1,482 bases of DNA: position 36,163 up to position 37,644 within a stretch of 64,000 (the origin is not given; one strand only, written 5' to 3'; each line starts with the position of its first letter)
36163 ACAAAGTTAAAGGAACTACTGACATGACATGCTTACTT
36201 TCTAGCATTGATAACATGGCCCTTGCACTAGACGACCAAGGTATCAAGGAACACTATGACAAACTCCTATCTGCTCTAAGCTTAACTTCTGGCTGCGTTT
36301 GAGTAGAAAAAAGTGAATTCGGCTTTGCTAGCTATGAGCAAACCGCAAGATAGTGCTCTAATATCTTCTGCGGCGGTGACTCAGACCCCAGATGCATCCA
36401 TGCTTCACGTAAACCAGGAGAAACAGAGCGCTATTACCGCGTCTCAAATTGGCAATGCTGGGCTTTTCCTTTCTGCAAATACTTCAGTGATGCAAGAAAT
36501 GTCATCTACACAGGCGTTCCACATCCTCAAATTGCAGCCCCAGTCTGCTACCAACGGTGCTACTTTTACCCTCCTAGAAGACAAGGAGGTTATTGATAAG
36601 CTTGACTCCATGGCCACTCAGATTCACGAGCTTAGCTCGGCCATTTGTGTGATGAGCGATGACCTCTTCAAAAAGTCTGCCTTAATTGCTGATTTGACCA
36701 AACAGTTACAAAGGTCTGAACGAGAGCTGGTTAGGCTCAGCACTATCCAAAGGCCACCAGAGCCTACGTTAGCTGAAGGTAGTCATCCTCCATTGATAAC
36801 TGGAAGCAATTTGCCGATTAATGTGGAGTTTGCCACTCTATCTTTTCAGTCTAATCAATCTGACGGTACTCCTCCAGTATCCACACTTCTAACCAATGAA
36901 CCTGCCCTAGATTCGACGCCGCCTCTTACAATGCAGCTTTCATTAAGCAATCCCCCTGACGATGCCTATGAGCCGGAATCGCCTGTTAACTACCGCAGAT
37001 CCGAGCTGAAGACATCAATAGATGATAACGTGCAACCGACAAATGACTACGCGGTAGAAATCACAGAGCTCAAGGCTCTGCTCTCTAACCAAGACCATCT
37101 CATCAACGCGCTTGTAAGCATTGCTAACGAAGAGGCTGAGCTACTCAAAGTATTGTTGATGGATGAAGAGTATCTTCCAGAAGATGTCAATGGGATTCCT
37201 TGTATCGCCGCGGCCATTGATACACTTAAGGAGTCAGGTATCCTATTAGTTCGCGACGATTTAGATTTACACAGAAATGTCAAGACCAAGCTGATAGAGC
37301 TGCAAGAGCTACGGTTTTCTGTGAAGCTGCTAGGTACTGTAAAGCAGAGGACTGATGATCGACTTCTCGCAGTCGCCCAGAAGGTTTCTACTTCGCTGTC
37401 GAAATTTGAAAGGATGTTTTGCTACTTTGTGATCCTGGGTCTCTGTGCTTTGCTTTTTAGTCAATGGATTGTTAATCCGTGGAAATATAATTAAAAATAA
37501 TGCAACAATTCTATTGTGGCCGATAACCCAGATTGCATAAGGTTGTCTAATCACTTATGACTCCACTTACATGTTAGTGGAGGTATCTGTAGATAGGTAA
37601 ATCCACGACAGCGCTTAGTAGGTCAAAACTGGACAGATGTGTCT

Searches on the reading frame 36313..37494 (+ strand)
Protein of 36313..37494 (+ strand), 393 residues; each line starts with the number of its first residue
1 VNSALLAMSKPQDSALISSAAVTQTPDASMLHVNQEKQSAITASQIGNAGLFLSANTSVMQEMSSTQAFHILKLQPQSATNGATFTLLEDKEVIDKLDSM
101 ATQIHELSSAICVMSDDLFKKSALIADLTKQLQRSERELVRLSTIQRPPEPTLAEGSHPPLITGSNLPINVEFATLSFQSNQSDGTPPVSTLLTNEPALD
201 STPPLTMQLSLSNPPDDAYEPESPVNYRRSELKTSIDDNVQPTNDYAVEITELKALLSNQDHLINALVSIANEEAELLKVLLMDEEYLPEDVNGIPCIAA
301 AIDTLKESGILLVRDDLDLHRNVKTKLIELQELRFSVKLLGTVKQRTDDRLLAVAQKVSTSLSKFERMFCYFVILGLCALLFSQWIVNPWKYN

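Call 16: search_protein_families(library=pfam, proteins=[window:36313-37494:+])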
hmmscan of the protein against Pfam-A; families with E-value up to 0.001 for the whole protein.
window:36313-37494:+ (393 aa): 0 families

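Call 45: find_homologous_proteins(query=window:36313-37494:+, max_evalue=1e-10)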
Query window:36313-37494:+ (393 aa): 6 proteins with E <= 1e-10 among 6970 candidates.
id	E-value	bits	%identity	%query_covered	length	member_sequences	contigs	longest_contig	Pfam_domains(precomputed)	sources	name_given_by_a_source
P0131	2.5e-239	812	97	100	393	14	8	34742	-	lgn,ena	-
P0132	3.7e-206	703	85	98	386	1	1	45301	-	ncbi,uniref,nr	ncbi:Hypothetical protein GLP15_4603 [Giardia lamblia P15]|uniref:Uncharacterized protein n=1 Tax=Gi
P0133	8.2e-170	583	71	98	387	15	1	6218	-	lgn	-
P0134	6.8e-155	534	67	98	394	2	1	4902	-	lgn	-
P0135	2.6e-124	433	58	98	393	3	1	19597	-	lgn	-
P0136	4.7e-121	423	100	53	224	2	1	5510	-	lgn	-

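Call 46: find_encoding_contigs(protein=P0131, flank=10000, max_places=10)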
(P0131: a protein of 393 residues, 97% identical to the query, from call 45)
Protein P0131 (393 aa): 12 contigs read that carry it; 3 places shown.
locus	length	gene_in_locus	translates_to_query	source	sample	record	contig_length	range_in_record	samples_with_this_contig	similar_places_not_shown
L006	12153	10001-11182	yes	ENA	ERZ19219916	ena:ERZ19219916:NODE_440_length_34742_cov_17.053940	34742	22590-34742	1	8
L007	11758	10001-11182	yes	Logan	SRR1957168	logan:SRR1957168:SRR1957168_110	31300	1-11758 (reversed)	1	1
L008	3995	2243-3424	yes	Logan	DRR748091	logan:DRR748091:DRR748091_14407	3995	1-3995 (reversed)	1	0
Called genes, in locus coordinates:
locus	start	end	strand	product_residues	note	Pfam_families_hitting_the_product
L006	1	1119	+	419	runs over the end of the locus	-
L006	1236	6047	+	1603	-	-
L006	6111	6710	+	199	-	PF05603:Hikeshi-like_N (weak)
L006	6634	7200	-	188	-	PF04658:TAFII55_N (weak)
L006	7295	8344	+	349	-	-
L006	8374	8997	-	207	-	PF01625:PMSR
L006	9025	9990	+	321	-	-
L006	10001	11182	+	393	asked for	-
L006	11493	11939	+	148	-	-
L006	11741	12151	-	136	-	?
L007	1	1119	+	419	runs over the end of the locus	-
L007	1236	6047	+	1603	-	-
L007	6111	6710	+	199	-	PF05603:Hikeshi-like_N (weak)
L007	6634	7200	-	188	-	PF04658:TAFII55_N (weak)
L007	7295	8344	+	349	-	-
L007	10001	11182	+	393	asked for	-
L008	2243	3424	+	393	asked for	-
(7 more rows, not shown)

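Call 47: find_encoding_contigs(protein=P0132, flank=10000, max_places=3)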
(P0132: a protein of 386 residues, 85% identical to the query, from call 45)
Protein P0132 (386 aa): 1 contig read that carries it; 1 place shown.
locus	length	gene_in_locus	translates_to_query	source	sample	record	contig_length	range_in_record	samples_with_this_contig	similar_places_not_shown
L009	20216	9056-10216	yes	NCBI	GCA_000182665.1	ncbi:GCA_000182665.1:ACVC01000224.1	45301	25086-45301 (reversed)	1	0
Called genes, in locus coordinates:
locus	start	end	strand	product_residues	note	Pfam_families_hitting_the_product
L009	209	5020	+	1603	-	-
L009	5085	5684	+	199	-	PF05603:Hikeshi-like_N (faint)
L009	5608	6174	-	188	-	PF04658:TAFII55_N (weak)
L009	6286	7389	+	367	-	-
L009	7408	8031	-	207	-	PF01625:PMSR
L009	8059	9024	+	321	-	-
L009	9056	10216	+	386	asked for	-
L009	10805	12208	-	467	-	PF03302:VSP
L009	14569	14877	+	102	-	PF00240:ubiquitin (weak), PF11976:Rad60-SLD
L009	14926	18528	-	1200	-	-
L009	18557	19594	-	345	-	-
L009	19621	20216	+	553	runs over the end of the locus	-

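Call 65: find_encoding_contigs(protein=P0135, flank=10000, max_places=3)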
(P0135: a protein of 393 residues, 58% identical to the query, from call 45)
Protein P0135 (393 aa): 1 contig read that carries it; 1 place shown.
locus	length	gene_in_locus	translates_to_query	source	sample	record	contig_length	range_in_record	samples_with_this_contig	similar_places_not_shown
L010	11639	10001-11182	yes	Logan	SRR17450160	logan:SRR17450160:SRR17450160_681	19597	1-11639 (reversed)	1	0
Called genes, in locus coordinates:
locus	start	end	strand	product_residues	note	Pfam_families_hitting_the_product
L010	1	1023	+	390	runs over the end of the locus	-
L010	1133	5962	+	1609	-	-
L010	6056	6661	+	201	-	PF05603:Hikeshi-like_N (weak)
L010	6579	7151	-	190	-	PF04658:TAFII55_N (weak)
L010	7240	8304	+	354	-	-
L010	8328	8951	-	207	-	PF01625:PMSR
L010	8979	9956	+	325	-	-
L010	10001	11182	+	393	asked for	-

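Call 66: find_encoding_contigs(protein=P0133, flank=10000, max_places=4)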
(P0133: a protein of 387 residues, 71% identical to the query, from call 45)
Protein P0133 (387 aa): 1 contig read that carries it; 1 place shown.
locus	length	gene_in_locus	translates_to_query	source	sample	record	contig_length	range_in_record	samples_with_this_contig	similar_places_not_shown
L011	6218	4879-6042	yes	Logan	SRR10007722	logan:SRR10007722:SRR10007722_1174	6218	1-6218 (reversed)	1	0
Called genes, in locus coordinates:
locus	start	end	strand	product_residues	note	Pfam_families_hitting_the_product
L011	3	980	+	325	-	?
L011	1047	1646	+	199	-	PF05603:Hikeshi-like_N (weak)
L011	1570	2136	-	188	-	PF04658:TAFII55_N (weak)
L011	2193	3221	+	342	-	-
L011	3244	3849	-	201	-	PF01625:PMSR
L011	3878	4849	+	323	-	-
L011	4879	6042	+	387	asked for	-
